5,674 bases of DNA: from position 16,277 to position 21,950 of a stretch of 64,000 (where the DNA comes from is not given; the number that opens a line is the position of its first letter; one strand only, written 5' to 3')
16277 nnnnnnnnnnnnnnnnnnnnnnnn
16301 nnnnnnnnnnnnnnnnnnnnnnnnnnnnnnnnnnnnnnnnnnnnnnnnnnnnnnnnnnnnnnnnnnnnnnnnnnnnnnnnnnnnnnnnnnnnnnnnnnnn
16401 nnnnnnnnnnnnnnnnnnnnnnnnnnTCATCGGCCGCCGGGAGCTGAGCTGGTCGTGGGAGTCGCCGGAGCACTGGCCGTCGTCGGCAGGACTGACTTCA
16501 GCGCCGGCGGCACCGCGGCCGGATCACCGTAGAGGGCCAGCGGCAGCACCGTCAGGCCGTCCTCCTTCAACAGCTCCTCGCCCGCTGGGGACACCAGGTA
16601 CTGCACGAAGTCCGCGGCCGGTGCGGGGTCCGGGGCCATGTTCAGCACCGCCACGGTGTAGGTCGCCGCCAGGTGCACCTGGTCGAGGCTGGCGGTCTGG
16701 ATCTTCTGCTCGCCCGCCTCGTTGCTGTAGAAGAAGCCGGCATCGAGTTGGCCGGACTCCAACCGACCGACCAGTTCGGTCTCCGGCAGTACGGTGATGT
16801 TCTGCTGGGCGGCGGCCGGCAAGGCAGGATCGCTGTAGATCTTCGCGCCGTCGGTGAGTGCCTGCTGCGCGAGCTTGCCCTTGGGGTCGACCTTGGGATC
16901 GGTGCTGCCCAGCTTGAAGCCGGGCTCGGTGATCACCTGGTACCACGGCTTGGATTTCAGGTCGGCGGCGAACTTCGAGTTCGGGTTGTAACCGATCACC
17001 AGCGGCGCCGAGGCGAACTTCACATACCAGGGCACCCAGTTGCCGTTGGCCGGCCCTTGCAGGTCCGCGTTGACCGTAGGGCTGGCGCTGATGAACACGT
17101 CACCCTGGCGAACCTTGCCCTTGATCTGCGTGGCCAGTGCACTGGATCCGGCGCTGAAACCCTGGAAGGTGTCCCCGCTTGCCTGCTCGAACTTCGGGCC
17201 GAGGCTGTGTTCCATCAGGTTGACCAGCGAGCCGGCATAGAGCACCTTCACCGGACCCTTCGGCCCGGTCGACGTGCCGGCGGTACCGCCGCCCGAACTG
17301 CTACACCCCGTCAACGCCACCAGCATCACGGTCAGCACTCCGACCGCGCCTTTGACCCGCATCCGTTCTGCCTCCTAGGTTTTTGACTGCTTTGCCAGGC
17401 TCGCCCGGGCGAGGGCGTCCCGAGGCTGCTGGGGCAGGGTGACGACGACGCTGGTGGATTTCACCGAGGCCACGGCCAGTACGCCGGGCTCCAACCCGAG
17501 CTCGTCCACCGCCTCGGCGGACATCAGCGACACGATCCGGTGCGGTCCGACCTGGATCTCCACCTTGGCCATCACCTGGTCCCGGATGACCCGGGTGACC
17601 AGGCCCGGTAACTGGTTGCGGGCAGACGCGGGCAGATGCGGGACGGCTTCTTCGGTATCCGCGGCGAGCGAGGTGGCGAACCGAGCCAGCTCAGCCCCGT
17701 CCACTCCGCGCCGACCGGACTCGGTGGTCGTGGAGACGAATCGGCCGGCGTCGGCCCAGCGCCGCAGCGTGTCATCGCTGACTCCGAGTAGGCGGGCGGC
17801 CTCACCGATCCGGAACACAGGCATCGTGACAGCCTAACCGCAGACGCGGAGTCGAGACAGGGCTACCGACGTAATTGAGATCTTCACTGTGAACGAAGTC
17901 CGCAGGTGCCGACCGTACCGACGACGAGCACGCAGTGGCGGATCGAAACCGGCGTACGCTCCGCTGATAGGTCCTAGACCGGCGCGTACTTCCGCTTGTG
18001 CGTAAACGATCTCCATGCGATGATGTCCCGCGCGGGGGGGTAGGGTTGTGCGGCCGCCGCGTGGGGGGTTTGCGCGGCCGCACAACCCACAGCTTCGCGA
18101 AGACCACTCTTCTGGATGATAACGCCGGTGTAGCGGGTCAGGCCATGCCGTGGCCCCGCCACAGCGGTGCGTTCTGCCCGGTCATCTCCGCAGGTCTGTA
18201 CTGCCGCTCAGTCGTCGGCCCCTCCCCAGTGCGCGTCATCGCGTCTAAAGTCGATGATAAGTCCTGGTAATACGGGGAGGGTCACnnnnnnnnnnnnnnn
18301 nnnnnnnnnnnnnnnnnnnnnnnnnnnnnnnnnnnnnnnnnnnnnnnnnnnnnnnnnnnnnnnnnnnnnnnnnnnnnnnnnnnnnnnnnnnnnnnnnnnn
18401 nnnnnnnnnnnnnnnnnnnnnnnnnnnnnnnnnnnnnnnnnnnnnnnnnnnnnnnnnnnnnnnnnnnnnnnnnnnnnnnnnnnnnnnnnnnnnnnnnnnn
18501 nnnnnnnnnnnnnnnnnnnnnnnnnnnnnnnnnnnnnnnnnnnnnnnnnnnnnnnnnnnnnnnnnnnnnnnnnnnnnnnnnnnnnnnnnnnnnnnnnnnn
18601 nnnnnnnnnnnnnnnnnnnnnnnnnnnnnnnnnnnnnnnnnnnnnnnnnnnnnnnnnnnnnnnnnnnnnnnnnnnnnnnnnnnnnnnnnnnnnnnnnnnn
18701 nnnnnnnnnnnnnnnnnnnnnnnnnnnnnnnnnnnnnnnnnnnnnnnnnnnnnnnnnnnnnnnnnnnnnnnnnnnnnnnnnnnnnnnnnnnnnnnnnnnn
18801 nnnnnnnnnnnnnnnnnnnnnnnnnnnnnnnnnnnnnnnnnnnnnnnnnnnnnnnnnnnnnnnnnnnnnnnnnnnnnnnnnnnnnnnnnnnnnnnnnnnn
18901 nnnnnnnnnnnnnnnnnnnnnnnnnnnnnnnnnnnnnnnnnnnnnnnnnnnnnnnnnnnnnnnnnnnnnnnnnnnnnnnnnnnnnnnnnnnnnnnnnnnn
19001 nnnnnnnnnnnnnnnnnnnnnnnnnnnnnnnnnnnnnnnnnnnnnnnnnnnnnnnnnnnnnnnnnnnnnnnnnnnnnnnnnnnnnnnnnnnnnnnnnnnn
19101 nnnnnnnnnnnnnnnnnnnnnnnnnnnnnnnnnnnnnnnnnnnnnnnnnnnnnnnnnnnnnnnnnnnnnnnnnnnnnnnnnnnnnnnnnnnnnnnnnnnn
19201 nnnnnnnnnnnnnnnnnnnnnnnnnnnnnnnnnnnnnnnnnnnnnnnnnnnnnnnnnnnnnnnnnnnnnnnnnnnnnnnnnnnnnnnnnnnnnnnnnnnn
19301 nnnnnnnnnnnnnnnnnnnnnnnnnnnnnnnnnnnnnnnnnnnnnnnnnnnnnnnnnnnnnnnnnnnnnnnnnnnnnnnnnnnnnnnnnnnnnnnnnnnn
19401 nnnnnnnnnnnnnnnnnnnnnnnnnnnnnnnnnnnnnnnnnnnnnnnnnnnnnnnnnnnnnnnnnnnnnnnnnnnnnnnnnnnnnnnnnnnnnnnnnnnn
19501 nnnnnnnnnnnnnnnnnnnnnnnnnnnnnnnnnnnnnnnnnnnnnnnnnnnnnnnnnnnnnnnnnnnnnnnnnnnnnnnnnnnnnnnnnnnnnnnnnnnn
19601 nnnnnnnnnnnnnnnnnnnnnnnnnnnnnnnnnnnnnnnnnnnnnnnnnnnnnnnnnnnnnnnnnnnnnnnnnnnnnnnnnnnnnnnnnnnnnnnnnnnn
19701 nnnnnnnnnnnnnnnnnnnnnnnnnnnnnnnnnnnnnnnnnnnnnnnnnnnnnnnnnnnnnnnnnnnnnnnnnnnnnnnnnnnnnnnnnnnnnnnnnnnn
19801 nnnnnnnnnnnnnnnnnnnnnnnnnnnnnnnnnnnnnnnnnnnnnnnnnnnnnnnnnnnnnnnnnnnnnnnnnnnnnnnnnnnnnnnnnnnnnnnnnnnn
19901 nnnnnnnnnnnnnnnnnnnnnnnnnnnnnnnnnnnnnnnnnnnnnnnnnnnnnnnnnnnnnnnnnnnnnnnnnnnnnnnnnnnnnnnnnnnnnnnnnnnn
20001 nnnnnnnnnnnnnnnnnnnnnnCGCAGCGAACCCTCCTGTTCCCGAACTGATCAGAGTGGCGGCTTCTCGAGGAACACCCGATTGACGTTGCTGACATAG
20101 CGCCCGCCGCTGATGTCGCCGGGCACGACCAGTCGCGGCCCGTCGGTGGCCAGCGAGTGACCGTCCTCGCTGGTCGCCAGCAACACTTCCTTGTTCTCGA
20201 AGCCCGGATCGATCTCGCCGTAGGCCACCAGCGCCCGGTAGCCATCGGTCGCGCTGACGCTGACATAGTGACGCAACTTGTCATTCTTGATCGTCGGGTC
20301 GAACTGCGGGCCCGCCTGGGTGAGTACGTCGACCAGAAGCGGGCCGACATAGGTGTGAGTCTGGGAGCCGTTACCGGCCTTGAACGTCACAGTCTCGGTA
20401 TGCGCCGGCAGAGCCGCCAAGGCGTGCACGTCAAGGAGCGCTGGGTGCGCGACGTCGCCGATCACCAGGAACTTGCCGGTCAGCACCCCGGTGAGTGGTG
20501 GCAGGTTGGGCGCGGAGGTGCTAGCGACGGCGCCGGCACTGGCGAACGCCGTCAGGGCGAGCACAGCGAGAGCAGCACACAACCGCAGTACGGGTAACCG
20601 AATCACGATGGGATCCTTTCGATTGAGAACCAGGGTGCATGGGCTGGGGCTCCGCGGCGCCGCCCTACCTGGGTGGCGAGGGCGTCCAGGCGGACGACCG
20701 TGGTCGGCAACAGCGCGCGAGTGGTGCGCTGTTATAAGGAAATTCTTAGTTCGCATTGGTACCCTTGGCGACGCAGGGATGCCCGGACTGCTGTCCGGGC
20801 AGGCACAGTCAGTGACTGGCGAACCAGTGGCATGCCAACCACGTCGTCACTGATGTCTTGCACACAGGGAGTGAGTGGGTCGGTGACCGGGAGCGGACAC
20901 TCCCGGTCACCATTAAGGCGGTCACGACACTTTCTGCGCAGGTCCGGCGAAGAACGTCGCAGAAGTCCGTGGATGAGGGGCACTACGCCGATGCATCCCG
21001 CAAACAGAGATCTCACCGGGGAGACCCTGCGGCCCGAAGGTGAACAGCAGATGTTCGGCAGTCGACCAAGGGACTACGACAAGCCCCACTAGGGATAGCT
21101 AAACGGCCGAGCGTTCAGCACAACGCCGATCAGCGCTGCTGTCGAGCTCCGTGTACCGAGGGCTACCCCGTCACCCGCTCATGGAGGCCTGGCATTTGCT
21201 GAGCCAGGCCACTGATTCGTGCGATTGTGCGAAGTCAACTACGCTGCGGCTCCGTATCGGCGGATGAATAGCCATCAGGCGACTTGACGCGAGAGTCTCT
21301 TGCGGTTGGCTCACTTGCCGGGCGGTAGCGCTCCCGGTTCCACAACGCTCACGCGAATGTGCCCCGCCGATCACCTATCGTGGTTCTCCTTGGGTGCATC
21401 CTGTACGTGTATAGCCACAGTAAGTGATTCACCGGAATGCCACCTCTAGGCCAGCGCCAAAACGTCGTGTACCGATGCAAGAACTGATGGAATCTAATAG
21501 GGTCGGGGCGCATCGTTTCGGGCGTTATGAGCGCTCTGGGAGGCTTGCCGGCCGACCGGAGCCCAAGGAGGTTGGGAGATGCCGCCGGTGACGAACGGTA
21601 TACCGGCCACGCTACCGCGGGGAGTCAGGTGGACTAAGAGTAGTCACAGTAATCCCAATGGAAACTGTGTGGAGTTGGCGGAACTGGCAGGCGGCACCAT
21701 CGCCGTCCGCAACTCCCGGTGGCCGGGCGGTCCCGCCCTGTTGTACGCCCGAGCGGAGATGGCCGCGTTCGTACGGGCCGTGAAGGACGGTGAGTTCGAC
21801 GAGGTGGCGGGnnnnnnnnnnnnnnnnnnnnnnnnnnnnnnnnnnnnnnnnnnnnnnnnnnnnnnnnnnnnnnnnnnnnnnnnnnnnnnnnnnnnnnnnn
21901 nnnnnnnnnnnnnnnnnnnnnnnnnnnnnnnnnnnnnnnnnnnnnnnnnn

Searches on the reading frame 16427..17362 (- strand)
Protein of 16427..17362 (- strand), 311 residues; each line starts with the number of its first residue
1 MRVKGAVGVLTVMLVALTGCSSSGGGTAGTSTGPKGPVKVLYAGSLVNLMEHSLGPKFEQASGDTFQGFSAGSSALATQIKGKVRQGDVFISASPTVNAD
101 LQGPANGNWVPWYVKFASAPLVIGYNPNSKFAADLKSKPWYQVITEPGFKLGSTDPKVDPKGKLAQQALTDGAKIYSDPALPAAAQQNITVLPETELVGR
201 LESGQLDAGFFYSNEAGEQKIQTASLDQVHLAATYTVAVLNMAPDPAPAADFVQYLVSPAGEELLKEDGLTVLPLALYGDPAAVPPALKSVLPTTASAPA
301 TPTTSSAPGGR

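Call 9: search_protein_families(library=pfam, proteins=[window:16427-17362:-], max_evalue=0.01)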
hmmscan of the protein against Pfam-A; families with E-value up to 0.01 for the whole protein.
window:16427-17362:- (311 aa): 2 families
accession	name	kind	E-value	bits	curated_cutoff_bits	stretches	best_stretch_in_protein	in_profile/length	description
PF13531.11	SBP_bac_11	-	1.1e-32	114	25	1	38-270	1-226/227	Bacterial extracellular solute-binding protein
PF01547.30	SBP_bac_1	-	5.4e-06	27.1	26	1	66-262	30-306/307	Bacterial extracellular solute-binding protein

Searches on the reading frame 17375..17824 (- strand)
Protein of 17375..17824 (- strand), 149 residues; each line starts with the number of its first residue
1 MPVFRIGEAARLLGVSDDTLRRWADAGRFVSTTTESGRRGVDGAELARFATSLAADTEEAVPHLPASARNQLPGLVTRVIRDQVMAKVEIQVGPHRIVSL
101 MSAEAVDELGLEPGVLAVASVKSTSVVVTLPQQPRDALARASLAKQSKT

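Call 9: search_protein_families(library=pfam, proteins=[window:17375-17824:-], max_evalue=0.01)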
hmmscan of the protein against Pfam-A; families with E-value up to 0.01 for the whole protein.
window:17375-17824:- (149 aa): 10 families
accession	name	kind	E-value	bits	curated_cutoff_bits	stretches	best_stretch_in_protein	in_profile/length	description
PF03459.23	TOBE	-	2.9e-14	53.4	22.3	1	67-126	2-62/64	TOBE domain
PF00376.29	MerR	-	5.4e-10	39.4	28.2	1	5-39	1-36/38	MerR family regulatory protein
PF12728.13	HTH_17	-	4e-07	30.6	27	1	4-51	2-48/51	Helix-turn-helix domain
PF13411.12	MerR_1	-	1.6e-06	28.6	21.6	1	4-40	1-37/69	MerR HTH family regulatory protein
PF13338.12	AbiEi_4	-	0.0018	18.8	25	1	2-29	12-38/49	Transcriptional regulator, AbiEi antitoxin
PF13560.12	HTH_31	-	0.0032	18.2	27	0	6-59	17-60/64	Helix-turn-helix domain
PF13518.12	HTH_28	-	0.0052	17.3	25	1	5-24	14-33/52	Helix-turn-helix domain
PF13542.12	HTH_Tnp_ISL3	-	0.0067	16.3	27.4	0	8-25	31-48/51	Helix-turn-helix domain of transposase family ISL3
PF21321.3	HTH_66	-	0.0071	17.2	24.3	0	2-48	1-43/83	Putative DNA-binding HTH domain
PF13551.12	HTH_29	-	0.0084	16.6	28.1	0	6-25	15-34/64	Winged helix-turn helix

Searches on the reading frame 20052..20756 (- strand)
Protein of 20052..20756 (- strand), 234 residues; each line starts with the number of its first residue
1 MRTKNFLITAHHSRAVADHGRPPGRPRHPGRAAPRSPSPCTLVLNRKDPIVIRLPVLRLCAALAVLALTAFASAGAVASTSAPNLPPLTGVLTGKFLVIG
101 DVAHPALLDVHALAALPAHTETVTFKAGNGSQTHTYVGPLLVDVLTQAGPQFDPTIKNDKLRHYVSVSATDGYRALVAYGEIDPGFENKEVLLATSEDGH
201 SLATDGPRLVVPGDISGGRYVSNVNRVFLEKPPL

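Call 17: search_protein_families(library=pfam, proteins=[window:20052-20756:-], max_evalue=0.01)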
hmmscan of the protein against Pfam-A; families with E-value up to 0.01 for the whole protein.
window:20052-20756:- (234 aa): 1 family
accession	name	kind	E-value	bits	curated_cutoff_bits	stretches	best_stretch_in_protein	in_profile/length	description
PF00174.25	Oxidored_molyb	-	5.7e-05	23.2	24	1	97-221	15-152/169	Oxidoreductase molybdopterin binding domain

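Call 62: search_protein_families(library=ncbifam, proteins=[window:20052-20756:-], max_evalue=0.01)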
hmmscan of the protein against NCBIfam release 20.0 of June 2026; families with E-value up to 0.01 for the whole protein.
window:20052-20756:- (234 aa): 0 families

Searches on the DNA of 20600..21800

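Call 19: search_rna_families(source=window, start=20600, end=21800, threshold=evalue, max_evalue=5)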
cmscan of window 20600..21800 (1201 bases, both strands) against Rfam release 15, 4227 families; matches with E-value up to 5: 4.
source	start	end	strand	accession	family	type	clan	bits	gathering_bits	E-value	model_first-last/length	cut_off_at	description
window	20878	21028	-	RF02826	Scr6925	Gene; sRNA;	-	26.2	50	0.057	1-131/131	no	Streptomyces RNA 6925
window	20865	20915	+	RF02826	Scr6925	Gene; sRNA;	-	21.9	50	0.43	1-131/131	no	Streptomyces RNA 6925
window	20677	20737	-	RF01750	ZMP-ZTP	Cis-reg; riboswitch;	-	17.3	39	4.1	1-86/86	no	ZMP/ZTP riboswitch aptamer (pfl RNA motif)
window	21361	21478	-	RF02965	CyVA-1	Gene; sRNA;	-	17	41.4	1.4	1-77/77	no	CyVA-1 RNA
